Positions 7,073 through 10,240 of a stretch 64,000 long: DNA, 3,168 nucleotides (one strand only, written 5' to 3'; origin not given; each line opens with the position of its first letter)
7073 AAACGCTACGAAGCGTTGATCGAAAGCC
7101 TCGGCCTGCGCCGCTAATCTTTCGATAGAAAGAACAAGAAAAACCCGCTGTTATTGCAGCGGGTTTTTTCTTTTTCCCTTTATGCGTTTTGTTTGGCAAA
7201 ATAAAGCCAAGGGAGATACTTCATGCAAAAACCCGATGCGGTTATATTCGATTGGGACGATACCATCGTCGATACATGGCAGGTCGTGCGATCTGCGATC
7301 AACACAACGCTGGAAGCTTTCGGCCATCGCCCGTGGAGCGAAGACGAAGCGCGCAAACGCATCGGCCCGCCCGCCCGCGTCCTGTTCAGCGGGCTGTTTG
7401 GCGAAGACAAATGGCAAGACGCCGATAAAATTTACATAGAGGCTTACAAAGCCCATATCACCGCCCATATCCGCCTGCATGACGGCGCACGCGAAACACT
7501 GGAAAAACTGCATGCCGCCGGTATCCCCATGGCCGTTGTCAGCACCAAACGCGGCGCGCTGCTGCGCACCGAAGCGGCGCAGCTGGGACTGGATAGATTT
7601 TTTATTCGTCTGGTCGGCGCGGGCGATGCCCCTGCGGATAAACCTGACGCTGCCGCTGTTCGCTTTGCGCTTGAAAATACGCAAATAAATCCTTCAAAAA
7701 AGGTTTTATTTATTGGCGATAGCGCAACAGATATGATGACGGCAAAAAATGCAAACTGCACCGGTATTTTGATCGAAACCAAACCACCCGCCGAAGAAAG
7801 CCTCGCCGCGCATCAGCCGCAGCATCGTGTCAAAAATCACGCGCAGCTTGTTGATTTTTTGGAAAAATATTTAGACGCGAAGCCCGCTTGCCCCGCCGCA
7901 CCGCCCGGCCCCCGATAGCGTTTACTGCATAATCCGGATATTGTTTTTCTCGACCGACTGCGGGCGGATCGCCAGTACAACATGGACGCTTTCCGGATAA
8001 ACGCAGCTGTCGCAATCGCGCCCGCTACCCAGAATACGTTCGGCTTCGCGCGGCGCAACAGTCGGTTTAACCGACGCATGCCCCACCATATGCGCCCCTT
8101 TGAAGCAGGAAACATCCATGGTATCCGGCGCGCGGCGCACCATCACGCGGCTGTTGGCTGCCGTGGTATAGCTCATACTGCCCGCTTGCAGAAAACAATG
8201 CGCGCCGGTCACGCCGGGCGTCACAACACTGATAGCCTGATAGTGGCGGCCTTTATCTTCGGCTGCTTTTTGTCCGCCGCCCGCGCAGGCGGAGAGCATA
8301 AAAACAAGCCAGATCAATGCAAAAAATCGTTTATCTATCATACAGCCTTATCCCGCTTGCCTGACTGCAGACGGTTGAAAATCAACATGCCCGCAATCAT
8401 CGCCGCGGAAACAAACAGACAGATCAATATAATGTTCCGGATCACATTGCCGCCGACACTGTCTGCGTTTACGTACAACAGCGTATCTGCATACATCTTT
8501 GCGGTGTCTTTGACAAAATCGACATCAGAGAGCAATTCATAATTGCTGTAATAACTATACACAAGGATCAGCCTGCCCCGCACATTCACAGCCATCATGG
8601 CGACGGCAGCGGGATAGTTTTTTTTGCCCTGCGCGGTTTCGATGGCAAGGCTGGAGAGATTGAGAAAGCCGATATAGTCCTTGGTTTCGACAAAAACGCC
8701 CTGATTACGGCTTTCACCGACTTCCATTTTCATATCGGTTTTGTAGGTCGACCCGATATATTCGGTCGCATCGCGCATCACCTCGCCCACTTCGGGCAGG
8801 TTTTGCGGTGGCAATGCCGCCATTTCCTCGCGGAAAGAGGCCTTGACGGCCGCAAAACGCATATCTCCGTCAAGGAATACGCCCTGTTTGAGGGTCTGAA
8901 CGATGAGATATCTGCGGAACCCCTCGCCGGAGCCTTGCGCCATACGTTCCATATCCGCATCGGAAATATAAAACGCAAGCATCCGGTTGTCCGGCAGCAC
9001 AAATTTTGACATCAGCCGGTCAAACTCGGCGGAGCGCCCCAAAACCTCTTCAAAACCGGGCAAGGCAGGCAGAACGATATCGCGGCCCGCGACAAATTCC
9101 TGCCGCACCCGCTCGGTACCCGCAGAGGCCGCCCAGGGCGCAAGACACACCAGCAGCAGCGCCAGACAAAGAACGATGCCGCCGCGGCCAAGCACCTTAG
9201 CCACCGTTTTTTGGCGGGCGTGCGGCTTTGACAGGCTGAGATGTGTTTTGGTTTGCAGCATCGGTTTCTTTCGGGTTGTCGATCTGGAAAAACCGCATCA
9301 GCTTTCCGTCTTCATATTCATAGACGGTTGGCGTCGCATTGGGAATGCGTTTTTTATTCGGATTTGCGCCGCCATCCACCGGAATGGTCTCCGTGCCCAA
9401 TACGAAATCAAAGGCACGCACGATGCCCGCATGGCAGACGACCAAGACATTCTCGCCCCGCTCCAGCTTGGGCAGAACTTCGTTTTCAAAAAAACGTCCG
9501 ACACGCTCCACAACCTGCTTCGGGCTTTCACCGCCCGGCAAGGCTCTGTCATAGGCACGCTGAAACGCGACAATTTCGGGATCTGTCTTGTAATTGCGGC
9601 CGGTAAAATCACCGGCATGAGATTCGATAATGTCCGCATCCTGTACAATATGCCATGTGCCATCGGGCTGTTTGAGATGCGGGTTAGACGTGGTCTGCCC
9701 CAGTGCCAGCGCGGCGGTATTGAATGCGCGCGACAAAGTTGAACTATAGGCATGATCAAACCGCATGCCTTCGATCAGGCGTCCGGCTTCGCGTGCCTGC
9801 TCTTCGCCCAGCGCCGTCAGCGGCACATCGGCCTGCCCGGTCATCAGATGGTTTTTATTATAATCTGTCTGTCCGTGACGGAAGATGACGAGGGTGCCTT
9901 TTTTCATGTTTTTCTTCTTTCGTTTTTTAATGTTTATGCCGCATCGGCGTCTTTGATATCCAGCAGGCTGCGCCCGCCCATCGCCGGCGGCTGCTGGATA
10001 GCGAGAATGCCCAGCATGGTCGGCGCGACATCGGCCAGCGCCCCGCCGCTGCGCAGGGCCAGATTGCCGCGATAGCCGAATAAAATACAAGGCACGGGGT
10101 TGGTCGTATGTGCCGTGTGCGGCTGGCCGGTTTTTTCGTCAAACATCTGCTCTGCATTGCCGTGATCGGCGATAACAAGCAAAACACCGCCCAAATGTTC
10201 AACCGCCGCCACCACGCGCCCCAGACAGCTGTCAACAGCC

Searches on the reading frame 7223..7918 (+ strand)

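Call 35: search_protein_families(library=pfam, proteins=[window:7223-7918:+], max_evalue=0.00001)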
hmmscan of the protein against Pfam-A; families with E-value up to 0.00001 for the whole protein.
window:7223-7918:+ (231 aa): 4 families
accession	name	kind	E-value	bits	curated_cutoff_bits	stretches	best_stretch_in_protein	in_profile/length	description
PF13419.12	HAD_2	-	2.2e-37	129.3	23.8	1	7-182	1-176/178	Haloacid dehalogenase-like hydrolase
PF00702.32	Hydrolase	-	2.3e-25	90.6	26.4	1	5-178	2-191/191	haloacid dehalogenase-like hydrolase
PF12710.13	HAD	-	2.9e-09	38.1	27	1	7-173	1-187/189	haloacid dehalogenase-like hydrolase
PF13242.12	Hydrolase_like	-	3.9e-09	36.7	22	1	139-205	3-71/75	HAD-hyrolase-like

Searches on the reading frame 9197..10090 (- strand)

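Call 35: search_protein_families(library=pfam, proteins=[window:9197-10090:-], max_evalue=0.00001)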
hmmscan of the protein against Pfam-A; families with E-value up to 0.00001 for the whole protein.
window:9197-10090:- (297 aa): 1 family
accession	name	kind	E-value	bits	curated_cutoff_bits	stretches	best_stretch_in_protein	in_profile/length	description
PF00300.27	His_Phos_1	-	6.4e-33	114.5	21.7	1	67-227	1-154/194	Histidine phosphatase superfamily (branch 1)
